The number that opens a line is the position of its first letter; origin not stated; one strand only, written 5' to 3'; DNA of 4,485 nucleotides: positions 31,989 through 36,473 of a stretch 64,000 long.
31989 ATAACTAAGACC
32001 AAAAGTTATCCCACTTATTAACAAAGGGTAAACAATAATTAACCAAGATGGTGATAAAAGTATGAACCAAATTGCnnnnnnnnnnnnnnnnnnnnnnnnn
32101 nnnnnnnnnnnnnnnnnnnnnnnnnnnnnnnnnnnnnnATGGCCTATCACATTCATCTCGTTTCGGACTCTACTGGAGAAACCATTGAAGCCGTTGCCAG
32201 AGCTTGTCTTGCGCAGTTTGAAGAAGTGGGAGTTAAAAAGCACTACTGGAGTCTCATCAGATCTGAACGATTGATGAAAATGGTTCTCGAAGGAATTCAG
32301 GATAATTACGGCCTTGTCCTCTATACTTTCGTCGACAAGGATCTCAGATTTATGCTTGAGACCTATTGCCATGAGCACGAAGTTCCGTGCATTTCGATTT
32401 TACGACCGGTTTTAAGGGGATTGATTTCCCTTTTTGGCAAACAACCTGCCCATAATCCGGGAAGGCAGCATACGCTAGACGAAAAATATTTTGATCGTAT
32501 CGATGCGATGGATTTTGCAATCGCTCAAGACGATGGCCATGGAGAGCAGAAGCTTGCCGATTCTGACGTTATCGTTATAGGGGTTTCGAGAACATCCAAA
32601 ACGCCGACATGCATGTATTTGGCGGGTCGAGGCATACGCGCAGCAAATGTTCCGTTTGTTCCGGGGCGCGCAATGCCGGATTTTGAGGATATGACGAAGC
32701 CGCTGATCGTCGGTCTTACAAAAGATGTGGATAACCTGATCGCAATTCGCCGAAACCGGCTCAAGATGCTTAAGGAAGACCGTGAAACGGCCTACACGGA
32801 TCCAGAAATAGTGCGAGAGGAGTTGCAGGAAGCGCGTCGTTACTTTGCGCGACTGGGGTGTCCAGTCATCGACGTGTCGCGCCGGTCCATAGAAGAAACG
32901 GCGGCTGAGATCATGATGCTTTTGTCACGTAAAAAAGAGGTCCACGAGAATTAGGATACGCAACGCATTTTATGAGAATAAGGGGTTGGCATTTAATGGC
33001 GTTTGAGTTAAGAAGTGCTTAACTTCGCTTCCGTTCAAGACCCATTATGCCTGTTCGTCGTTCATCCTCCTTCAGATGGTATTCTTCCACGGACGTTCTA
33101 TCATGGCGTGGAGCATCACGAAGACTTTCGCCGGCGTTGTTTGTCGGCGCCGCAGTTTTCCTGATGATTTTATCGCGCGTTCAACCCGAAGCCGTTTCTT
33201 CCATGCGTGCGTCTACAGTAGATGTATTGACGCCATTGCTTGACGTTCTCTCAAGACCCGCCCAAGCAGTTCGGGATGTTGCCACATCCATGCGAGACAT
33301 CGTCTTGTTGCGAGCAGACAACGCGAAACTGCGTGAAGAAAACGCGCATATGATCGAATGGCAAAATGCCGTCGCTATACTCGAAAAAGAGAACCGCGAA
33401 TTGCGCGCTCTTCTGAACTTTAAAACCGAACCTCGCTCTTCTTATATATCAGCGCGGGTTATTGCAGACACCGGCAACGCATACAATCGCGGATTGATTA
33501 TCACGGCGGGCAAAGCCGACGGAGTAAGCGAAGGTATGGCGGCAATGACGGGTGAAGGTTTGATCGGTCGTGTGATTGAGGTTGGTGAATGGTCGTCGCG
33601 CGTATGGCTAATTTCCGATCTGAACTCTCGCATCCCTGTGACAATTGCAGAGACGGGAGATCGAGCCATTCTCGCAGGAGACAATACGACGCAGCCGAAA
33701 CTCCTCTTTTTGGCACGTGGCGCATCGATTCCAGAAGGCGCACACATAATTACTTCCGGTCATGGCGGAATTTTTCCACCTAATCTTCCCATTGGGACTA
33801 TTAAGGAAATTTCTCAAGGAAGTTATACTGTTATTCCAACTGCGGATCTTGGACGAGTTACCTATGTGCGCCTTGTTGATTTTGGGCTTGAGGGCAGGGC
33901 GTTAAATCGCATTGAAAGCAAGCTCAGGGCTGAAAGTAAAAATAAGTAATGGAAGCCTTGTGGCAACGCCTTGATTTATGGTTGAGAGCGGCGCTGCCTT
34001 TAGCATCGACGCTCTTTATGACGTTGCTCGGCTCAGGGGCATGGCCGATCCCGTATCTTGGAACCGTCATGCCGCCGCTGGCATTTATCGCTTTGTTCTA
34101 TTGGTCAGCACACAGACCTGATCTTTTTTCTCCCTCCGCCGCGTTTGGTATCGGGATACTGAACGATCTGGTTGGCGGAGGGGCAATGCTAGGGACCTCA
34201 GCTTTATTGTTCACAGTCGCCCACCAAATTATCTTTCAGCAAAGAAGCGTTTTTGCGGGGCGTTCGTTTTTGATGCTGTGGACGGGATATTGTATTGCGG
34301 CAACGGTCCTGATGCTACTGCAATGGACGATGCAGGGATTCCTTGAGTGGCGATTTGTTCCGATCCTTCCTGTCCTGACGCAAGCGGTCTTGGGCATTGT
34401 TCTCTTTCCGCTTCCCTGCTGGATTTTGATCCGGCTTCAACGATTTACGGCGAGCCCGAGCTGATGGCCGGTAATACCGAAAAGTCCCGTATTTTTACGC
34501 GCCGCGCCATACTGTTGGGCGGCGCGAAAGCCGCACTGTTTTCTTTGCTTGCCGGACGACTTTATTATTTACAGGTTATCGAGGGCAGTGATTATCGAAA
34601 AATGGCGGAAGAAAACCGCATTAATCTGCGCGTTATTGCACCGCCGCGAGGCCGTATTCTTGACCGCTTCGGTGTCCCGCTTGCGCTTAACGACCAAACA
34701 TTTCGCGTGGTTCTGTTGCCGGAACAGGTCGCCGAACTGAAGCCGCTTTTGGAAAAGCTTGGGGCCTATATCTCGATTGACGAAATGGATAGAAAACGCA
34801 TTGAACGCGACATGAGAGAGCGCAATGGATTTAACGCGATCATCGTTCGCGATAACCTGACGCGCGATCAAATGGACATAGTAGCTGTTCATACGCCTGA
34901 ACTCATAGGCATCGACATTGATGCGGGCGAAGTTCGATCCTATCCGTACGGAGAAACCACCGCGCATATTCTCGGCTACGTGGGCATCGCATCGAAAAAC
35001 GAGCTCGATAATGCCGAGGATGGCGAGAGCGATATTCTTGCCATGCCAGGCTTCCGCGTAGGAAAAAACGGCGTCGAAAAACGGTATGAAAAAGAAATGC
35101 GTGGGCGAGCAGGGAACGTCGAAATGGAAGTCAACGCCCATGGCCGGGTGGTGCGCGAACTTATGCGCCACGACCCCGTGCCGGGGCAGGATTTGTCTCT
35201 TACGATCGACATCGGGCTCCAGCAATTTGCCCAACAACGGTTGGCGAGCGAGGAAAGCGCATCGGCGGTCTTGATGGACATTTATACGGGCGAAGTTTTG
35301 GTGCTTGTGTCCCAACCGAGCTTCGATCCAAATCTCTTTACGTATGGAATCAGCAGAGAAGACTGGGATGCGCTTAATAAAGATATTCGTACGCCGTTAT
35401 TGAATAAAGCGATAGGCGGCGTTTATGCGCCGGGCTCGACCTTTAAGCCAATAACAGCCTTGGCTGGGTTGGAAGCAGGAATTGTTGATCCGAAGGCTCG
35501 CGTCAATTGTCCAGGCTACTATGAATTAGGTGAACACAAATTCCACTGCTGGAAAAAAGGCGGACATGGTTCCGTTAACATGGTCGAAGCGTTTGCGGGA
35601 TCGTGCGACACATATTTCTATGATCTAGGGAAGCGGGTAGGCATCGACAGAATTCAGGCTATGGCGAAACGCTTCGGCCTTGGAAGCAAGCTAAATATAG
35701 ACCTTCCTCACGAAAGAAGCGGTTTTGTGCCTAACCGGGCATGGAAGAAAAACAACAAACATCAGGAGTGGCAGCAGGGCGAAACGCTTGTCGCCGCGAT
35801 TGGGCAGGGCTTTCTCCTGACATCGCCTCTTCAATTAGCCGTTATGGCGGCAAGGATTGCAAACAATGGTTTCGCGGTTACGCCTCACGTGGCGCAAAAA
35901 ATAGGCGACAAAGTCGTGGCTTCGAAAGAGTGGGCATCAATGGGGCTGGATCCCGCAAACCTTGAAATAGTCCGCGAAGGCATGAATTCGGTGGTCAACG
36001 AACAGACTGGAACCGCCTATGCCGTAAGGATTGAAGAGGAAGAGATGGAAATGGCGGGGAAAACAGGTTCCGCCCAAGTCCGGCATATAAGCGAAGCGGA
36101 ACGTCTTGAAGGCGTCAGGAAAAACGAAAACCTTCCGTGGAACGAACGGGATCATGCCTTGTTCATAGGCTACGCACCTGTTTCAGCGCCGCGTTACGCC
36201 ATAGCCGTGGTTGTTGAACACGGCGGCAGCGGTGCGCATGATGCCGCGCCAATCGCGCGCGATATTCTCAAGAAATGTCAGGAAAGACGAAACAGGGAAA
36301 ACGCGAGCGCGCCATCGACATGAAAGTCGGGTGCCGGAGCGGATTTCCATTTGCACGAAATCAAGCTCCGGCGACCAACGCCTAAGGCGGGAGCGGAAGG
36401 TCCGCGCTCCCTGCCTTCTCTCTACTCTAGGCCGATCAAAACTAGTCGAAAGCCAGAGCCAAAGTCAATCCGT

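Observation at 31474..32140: Candidate oriC in the rho-DUF299 spacer, with hemE missing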

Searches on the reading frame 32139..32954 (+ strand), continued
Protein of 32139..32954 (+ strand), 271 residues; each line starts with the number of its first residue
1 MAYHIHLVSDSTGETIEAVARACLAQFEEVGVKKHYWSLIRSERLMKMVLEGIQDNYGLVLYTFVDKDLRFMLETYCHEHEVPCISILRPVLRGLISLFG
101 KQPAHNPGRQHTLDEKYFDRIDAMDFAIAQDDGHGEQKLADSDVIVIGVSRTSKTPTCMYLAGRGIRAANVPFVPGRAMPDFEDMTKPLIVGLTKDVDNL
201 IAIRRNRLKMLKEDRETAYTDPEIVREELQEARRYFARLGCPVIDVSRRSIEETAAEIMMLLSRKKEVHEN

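Call 14: find_encoding_contigs(protein=P0003, flank=10000, max_places=2)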
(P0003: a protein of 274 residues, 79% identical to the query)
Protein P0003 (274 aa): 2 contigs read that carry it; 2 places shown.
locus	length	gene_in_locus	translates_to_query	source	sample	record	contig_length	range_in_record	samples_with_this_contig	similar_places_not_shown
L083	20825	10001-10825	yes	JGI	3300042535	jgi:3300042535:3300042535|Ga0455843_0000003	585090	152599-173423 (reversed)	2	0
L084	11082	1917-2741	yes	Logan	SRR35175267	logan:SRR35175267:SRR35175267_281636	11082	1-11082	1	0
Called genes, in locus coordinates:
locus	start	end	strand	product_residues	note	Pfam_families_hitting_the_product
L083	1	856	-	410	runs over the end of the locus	PF23127:DotM_C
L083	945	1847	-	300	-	PF02195:ParB_N, PF17762:HTH_ParB, PF23552:ParB_C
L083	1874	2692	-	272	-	PF00142:Fer4_NifH, PF00448:SRP54 (faint), PF01656:CbiA, PF02374:ArsA_ATPase (weak), PF06564:CBP_BcsQ, PF09140:MipZ (weak), PF10609:ParA, PF13614:AAA_31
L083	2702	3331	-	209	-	PF02527:GidB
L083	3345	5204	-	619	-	PF01134:GIDA, PF03486:HI0933_like (faint), PF12831:FAD_oxidored (weak), PF21680:GIDA_C_1st, PF13932:SAM_GIDA_C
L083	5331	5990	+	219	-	-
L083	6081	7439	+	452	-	PF00989:PAS (weak), PF13188:PAS_8 (faint), PF08448:PAS_4 (faint), PF13426:PAS_9 (weak), PF08447:PAS_3 (faint), PF00989:PAS, PF13426:PAS_9, PF00990:GGDEF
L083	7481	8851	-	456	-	PF07498:Rho_N, PF07497:Rho_RNA_bind, PF00006:ATP-synt_ab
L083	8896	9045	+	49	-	-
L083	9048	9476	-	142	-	-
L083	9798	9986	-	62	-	-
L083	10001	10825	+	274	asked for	PF03618:Kinase-PPPase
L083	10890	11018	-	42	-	-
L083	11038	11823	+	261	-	PF04085:MreC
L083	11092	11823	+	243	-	PF04085:MreC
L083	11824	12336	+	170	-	PF04093:MreD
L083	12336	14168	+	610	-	PF03717:PBP_dimer, PF00905:Transpeptidase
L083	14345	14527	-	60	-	-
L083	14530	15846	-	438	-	PF00004:AAA (weak), PF07728:AAA_5 (faint), PF07724:AAA_2, PF10431:ClpB_D2-small (faint), PF00004:AAA (weak)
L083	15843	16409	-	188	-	PF00227:Proteasome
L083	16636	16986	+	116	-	PF01740:STAS, PF13466:STAS_2 (weak)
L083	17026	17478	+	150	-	PF00692:dUTPase, PF22769:DCD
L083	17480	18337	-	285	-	PF01145:Band_7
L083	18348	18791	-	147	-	PF01957:NfeD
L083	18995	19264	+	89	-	PF00312:Ribosomal_S15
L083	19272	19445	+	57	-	-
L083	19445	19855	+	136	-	PF00583:Acetyltransf_1, PF08445:FR47 (faint), PF13508:Acetyltransf_7, PF13673:Acetyltransf_10, PF13527:Acetyltransf_9 (weak)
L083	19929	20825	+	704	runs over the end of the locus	PF01138:RNase_PH, PF03725:RNase_PH_C, PF03726:PNPase, PF01138:RNase_PH, PF00013:KH_1, PF00575:S1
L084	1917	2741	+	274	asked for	PF03618:Kinase-PPPase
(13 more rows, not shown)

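Call 22: search_protein_families(library=pfam, proteins=[L005:7633-8610:-, L005:8607-9638:-, L013:7568-8593:-, L013:8590-9624:-, L013:7137-7634:-, L035:6643-7716:-, L035:7226-8359:-, L035:8441-9523:-], max_evalue=0.001)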
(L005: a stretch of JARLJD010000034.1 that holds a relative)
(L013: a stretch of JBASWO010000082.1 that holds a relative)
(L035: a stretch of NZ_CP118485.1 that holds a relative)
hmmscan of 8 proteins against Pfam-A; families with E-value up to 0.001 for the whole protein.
L005:7633-8610:- (325 aa): 1 family
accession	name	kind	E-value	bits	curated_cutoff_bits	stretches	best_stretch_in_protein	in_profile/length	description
PF00762.24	Ferrochelatase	-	2.4e-101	339.3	27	1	3-319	1-316/317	Ferrochelatase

L005:8607-9638:- (343 aa): 1 family
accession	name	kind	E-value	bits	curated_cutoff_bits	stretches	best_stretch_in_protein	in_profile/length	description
PF01208.23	URO-D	-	6.9e-109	364.5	23.9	1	6-341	4-346/346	Uroporphyrinogen decarboxylase (URO-D)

L013:7568-8593:- (341 aa): 1 family
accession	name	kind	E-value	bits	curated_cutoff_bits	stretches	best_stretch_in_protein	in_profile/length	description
PF00762.24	Ferrochelatase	-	1.6e-108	362.9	27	1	3-314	1-316/317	Ferrochelatase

L013:8590-9624:- (344 aa): 1 family
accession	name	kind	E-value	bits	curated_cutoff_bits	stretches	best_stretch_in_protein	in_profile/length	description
PF01208.23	URO-D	-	1.8e-109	366.3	23.9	1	6-341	4-345/346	Uroporphyrinogen decarboxylase (URO-D)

L013:7137-7634:- (165 aa): 2 families
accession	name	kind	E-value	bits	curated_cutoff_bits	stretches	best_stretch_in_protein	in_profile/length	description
PF03653.18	UPF0093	-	9.8e-58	195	34.2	1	23-163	3-145/146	Uncharacterised protein family (UPF0093)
PF05425.18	CopD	-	4.8e-06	27.3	32.1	1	80-161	13-104/105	Copper resistance protein D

L035:6643-7716:- (357 aa): 0 families

L035:7226-8359:- (377 aa): 1 family
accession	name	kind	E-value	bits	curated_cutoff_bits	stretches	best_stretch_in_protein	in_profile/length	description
PF00762.24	Ferrochelatase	-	2.2e-103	346.1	27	1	28-349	2-316/317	Ferrochelatase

L035:8441-9523:- (360 aa): 1 family
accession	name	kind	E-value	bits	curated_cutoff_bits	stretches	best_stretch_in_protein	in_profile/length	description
PF01208.23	URO-D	-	1.1e-118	396.7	23.9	1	18-356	4-346/346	Uroporphyrinogen decarboxylase (URO-D)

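Call 55: search_protein_families(library=pfam, proteins=[L083:9048-9476:-], max_evalue=0.01)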
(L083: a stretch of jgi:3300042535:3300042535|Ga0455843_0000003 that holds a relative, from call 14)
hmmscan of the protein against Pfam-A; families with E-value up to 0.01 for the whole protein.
L083:9048-9476:- (142 aa): 0 families

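Call 57: find_related_loci(query=window:32139-32954:+, collection=metagenome_contigs, flank=5000)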
Query window:32139-32954:+ (271 aa) in metagenome_contigs; peptide patterns used: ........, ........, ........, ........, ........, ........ (x = any residue, [..] = any of these).
427 stretches matched a pattern; 364 encode a relative of the query (tblastn E <= 1e-3); the best 80 are kept; 80 distinct loci.
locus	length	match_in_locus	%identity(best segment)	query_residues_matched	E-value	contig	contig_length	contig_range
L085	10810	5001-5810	75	1-270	6e-146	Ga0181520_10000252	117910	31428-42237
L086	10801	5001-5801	75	1-267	3e-139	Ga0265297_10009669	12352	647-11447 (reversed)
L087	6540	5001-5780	70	1-260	2e-125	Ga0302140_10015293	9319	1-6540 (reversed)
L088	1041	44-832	64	3-265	1e-131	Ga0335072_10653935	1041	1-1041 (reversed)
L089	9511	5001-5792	63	2-265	4e-118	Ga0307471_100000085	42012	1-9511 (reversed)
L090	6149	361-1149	63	3-265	2e-117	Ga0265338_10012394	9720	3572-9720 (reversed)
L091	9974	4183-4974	63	2-265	1e-117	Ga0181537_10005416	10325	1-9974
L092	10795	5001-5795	62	2-266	2e-117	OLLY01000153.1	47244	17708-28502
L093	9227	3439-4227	64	3-265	1e-117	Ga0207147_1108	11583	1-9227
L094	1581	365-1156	63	2-265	4e-126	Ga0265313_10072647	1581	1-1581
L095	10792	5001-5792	64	4-266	3e-116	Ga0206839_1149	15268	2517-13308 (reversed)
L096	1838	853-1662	62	1-269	1e-122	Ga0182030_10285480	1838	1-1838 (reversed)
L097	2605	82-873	62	3-266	5e-120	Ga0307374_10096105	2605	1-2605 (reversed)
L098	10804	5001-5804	57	3-269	8e-109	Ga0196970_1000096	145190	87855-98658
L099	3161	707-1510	57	3-269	1e-110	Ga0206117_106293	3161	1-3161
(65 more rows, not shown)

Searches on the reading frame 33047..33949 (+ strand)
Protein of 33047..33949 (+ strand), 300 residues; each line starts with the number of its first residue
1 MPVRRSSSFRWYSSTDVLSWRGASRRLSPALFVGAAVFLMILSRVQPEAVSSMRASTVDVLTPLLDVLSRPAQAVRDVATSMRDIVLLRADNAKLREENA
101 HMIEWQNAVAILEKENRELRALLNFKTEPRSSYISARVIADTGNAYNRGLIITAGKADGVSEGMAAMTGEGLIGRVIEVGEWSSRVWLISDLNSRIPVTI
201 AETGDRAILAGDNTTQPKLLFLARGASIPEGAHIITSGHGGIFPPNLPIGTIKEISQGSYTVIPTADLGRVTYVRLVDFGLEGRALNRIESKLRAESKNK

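Call 9: search_protein_families(library=ncbifam, proteins=[window:33047-33949:+], max_evalue=0.00001)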
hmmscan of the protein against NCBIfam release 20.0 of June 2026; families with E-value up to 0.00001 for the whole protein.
window:33047-33949:+ (300 aa): 16 families
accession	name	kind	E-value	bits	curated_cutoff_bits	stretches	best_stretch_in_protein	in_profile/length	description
NF010512.0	PRK13922.12-1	equivalog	4.4e-89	298.5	336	1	22-285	10-273/287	rod shape-determining protein MreC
NF010533.0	PRK13922.9-5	equivalog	1.1e-59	202.2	384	1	41-279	30-276/345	rod shape-determining protein MreC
NF010513.0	PRK13922.12-3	equivalog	3.4e-38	131.7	380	1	35-275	32-273/305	rod shape-determining protein MreC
NF010527.0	PRK13922.6-2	equivalog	1.6e-35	122.6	289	1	94-258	56-220/249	rod shape-determining protein MreC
NF010514.0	PRK13922.12-4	equivalog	2.4e-35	122.1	337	1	56-275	52-267/276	rod shape-determining protein MreC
NF010519.0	PRK13922.13-4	equivalog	1.2e-33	116.9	505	1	44-258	30-245/406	rod shape-determining protein MreC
TIGR00219.1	mreC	equivalog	2e-32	112.5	92.75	1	49-277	32-271/283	rod shape-determining protein MreC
NF010532.0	PRK13922.9-3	equivalog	1.3e-26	93.4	243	1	74-278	49-261/280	rod shape-determining protein MreC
NF010520.0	PRK13922.13-5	equivalog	1.2e-24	87.1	343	1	30-255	9-231/263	rod shape-determining protein MreC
NF010518.0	PRK13922.13-3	equivalog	5.8e-20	71.7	385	1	33-258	26-267/295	rod shape-determining protein MreC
NF010510.0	PRK13922.11-5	equivalog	1.7e-17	63.5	415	1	35-259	18-246/334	rod shape-determining protein MreC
NF010524.0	PRK13922.14-4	equivalog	7.1e-15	54.9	332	1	64-257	46-242/270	rod shape-determining protein MreC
NF011450.0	PRK14872.1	equivalog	1.1e-11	44.7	407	1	39-195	23-167/338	rod shape-determining protein MreC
NF010536.0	PRK13923.2-1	equivalog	1.3e-07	31.5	271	1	114-257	15-161/210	putative spore coat protein regulator protein YlbO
NF010507.0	PRK13922.10-6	equivalog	1.7e-07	31.2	219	1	39-259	11-226/252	rod shape-determining protein MreC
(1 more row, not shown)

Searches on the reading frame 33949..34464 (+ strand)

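Call 9: search_protein_families(library=ncbifam, proteins=[window:33949-34464:+], max_evalue=0.00001)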
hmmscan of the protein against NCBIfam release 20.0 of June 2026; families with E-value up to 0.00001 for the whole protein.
window:33949-34464:+ (171 aa): 1 family
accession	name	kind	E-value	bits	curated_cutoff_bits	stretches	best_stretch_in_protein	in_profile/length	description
TIGR03426.1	shape_MreD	equivalog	9.8e-10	38.6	34.85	1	16-157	5-153/154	rod shape-determining protein MreD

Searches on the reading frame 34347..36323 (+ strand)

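Call 8: search_protein_families(library=ncbifam, proteins=[window:34347-36323:+], max_evalue=0.00001)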
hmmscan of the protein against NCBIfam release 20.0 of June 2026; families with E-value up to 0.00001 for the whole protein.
window:34347-36323:+ (658 aa): 18 families
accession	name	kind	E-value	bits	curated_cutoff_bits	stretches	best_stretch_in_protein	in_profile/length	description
TIGR03423.1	pbp2_mrdA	equivalog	2.3e-222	739.7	455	1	52-644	1-590/593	penicillin-binding protein 2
NF008061.0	PRK10795.1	equivalog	1.9e-128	429.8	962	1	43-645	11-613/634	peptidoglycan DD-transpeptidase MrdA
TIGR02214.1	spoVD_pbp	equivalog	5.5e-75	252.9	688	1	61-642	9-552/636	stage V sporulation protein D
NF051842.1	PBP4_5_Efaec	equivalog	1.7e-67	228.3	700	1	84-581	148-618/668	penicillin-binding protein PBP4(5)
NF000237.1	MECA_PBP2A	equivalog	1.5e-43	149.1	750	1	86-579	136-604/668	PBP2a family beta-lactam-resistant peptidoglycan transpeptidase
NF000410.1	MECA1_pure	exception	3e-41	141.3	1480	1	86-579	135-602/666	PBP2a family beta-lactam-resistant peptidoglycan transpeptidase MecA1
NF033378.1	MECD_PBP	exception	2.3e-39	135.3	1450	1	90-580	142-613/678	PBP2a family beta-lactam-resistant peptidoglycan transpeptidase MecD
NF000408.1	MECA2_pure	exception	1e-37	129.7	1525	1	86-579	136-604/668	PBP2a family beta-lactam-resistant peptidoglycan transpeptidase MecA2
NF000409.1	MECA_pure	exception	5.5e-37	127.6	1490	1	86-579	136-604/668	PBP2a family beta-lactam-resistant peptidoglycan transpeptidase MecA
NF038278.1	strep_PBP2B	exception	1.4e-36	126.2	975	1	152-644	176-674/678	penicillin-binding protein PBP2B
NF000406.1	MECB_PBP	exception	2.1e-36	125.6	1450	1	86-582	135-612/674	PBP2a family beta-lactam-resistant peptidoglycan transpeptidase MecB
NF011685.0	PRK15105.1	subfamily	2.4e-35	122.2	737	1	48-631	19-540/588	peptidoglycan glycosyltransferase FtsI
NF000407.1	MECC_PBP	exception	7.1e-32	110.4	1500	1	89-579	136-601/665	PBP2a family beta-lactam-resistant peptidoglycan transpeptidase MecC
NF053573.1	PBP2_PenA_Neis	exception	4.3e-31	108.1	1105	1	52-640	26-552/572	peptidoglycan D,D-transpeptidase PBP2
NF038271.1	strep_PBP2X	exception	1.3e-21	76.5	1050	1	85-589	57-564/750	penicillin-binding protein PBP2X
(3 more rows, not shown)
